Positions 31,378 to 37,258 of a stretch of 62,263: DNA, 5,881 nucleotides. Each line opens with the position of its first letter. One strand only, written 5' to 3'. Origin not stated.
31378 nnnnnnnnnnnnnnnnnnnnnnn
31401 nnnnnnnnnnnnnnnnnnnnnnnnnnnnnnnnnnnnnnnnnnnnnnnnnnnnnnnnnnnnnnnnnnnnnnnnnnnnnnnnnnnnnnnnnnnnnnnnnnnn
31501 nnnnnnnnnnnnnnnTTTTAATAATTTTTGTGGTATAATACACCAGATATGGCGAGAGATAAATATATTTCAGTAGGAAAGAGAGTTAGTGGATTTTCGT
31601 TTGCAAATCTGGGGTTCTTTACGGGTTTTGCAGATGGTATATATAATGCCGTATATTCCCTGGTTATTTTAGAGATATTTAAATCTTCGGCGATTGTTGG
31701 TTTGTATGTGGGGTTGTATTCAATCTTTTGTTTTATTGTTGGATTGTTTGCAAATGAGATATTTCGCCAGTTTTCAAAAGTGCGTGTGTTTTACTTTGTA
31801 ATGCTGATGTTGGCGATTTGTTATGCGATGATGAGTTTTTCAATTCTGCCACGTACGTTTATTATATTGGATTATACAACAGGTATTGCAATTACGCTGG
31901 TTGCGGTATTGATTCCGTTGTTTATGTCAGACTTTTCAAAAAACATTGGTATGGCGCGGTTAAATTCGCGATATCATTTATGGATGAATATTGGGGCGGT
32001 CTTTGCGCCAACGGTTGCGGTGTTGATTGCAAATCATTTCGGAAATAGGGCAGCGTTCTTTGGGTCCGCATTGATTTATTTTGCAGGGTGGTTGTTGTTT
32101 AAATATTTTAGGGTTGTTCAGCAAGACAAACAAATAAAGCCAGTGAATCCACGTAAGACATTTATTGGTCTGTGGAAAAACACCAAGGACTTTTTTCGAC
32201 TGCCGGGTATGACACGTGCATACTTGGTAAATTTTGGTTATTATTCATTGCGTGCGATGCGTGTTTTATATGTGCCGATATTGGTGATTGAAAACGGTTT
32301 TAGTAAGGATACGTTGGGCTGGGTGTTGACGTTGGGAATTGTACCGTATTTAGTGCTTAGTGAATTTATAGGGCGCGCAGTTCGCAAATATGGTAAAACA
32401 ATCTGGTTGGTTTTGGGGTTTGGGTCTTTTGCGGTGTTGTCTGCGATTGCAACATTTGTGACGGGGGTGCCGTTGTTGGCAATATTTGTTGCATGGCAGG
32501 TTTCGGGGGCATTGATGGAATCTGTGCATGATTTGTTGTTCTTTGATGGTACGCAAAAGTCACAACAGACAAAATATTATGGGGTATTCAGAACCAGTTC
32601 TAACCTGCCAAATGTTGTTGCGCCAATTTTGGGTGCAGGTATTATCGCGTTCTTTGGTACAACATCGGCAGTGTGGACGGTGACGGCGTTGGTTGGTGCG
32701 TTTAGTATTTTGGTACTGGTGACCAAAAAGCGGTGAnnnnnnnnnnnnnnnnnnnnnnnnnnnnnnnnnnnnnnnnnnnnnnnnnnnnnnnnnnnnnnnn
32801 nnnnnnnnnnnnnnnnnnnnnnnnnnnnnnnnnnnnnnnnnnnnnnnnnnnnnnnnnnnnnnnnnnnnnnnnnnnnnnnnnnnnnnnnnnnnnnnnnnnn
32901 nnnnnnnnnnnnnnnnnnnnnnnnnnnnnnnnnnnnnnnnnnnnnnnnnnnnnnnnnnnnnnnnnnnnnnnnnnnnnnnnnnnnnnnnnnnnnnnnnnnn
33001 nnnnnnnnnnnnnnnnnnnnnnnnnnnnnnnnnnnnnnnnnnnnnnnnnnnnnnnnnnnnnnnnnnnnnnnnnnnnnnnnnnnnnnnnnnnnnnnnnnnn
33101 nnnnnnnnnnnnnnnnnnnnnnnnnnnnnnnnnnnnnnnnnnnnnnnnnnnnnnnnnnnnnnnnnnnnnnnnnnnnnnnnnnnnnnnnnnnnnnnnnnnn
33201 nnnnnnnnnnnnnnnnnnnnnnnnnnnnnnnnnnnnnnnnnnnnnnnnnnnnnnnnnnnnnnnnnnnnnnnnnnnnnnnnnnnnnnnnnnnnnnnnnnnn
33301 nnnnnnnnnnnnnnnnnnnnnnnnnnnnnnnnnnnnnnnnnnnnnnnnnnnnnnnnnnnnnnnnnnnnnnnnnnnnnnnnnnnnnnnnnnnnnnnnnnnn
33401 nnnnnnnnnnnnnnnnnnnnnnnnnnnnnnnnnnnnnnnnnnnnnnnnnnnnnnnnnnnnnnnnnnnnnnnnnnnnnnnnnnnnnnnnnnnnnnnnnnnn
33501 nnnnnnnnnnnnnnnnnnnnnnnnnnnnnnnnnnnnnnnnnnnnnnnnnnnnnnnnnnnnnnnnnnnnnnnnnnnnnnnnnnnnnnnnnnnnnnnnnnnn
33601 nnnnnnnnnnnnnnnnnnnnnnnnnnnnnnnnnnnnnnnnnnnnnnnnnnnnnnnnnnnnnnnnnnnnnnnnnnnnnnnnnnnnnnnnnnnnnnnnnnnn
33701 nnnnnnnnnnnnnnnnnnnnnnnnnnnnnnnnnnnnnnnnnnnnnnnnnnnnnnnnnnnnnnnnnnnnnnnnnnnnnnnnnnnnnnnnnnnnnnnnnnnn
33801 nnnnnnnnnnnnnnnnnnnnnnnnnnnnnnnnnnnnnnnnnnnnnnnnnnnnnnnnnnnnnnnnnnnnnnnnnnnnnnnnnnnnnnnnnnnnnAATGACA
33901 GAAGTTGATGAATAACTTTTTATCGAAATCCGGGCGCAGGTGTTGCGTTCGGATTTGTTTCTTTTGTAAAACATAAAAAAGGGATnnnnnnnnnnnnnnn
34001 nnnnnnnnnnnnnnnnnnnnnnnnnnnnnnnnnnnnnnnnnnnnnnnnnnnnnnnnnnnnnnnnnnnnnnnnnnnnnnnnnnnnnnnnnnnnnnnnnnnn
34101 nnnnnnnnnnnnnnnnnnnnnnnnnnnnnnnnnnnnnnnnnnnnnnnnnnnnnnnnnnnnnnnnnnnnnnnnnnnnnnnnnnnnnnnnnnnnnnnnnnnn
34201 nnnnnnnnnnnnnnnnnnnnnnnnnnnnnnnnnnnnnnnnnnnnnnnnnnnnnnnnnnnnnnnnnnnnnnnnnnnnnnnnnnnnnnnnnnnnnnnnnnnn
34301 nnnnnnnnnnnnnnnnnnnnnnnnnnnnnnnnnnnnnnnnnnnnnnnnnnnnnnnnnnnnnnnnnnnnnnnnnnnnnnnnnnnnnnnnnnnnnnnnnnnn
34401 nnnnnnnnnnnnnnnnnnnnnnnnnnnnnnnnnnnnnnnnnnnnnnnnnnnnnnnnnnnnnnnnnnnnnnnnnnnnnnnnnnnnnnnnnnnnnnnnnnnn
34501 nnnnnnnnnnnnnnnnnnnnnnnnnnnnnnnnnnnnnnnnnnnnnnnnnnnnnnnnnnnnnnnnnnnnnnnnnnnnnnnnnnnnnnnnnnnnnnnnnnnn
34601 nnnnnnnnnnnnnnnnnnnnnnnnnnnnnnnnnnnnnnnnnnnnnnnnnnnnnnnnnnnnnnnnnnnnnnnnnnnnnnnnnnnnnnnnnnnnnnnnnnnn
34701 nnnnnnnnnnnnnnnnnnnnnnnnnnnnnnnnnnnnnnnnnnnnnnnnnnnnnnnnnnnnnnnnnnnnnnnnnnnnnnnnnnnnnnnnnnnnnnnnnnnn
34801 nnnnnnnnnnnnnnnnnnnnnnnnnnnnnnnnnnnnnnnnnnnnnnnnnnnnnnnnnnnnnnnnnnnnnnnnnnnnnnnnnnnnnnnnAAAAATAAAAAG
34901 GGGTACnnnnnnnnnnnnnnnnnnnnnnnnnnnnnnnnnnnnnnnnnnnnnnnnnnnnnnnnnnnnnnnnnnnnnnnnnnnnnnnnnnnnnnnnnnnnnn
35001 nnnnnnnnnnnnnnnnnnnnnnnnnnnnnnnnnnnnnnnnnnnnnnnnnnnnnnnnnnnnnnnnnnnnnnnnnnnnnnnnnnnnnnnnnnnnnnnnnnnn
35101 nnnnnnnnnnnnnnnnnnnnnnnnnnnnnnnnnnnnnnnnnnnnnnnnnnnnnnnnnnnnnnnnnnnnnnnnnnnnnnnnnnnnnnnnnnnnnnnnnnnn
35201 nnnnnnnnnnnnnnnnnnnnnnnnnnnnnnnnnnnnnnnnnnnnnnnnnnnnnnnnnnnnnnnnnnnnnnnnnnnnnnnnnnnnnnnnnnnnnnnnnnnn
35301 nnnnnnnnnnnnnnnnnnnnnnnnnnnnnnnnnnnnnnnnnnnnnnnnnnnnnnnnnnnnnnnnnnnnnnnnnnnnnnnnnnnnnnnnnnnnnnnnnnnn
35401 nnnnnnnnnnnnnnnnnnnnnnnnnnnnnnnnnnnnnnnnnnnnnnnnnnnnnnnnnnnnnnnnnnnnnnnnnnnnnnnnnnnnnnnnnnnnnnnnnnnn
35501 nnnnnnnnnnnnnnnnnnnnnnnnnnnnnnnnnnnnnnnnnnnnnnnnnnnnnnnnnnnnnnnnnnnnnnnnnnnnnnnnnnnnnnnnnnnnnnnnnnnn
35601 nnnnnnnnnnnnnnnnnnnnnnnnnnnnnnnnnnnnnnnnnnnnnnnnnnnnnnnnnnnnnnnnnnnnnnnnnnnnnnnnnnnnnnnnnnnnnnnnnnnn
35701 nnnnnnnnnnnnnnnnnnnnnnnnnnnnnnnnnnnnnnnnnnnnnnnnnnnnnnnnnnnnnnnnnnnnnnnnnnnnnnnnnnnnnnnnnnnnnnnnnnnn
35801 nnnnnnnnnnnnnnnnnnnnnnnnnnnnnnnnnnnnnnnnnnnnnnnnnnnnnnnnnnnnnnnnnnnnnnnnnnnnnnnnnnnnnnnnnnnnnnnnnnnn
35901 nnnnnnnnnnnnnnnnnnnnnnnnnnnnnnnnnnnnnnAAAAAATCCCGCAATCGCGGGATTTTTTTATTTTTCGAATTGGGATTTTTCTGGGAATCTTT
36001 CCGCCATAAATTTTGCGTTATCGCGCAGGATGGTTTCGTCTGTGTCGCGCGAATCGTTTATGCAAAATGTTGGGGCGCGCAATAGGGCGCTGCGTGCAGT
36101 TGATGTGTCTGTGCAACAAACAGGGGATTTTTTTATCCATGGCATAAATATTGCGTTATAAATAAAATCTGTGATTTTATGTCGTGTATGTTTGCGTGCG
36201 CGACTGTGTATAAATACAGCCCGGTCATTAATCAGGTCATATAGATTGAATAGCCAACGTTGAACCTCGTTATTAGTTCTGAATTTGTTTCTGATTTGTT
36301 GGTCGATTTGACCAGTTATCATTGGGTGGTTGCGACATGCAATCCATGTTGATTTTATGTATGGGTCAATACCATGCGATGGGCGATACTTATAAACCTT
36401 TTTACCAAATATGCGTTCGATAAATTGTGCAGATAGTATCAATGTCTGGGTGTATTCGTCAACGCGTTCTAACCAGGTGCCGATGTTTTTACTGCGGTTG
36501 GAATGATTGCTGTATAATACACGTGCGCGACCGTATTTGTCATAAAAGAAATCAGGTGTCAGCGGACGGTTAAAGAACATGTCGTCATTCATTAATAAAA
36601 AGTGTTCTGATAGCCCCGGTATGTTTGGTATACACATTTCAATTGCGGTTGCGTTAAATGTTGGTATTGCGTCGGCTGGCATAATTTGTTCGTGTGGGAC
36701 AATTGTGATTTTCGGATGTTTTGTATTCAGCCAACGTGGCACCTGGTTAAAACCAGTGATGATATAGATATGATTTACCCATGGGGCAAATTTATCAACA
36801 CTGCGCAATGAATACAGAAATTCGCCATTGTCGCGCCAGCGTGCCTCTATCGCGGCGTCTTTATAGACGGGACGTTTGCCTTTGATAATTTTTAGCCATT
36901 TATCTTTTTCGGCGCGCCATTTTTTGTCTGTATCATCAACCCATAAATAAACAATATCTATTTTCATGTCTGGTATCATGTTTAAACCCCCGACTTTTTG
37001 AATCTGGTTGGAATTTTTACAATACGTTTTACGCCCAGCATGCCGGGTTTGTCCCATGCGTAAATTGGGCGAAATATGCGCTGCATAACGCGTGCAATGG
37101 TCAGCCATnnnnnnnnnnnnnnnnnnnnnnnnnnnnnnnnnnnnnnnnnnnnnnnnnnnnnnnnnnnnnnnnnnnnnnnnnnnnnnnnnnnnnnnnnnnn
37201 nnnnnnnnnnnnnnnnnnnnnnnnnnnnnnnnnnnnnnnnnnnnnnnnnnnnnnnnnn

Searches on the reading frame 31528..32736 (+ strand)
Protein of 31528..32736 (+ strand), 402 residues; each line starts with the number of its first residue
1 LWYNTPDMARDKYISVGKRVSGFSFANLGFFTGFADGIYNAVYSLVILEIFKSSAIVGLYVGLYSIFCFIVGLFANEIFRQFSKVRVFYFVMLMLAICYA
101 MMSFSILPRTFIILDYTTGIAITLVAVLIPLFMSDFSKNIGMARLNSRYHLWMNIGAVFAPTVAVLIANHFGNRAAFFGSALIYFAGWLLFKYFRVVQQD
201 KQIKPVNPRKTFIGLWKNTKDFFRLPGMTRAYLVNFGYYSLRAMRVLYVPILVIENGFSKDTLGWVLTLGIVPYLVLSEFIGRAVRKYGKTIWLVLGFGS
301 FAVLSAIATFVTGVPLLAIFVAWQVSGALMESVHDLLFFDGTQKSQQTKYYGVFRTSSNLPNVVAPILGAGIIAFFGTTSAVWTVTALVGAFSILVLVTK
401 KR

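Call 49: search_protein_families(library=pfam, proteins=[window:31528-32736:+], max_evalue=0.001)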
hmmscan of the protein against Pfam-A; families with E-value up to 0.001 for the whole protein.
window:31528-32736:+ (402 aa): 2 families
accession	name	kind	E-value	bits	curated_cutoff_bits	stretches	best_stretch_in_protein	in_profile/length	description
PF07690.21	MFS_1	-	2.5e-29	102.8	33.4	2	28-246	4-226/347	Major Facilitator Superfamily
PF00083.30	Sugar_tr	-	0.00017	21.1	22.3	1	19-176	10-173/452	Sugar (and other) transporter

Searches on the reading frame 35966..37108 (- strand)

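Call 49: search_protein_families(library=pfam, proteins=[window:35966-37108:-], max_evalue=0.001)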
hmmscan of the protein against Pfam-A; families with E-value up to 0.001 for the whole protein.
window:35966-37108:- (380 aa): 3 families
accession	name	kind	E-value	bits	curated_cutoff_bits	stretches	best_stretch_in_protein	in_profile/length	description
PF11380.13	Stealth_CR2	-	2.6e-39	134.2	39.4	1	90-194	1-105/108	Stealth protein CR2, conserved region 2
PF17101.10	Stealth_CR1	-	3.3e-09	36.7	27.2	1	48-73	1-26/29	Stealth protein CR1, conserved region 1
PF17103.10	Stealth_CR4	-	0.0007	19.9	27.4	0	344-380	5-45/55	Stealth protein CR4, conserved region 4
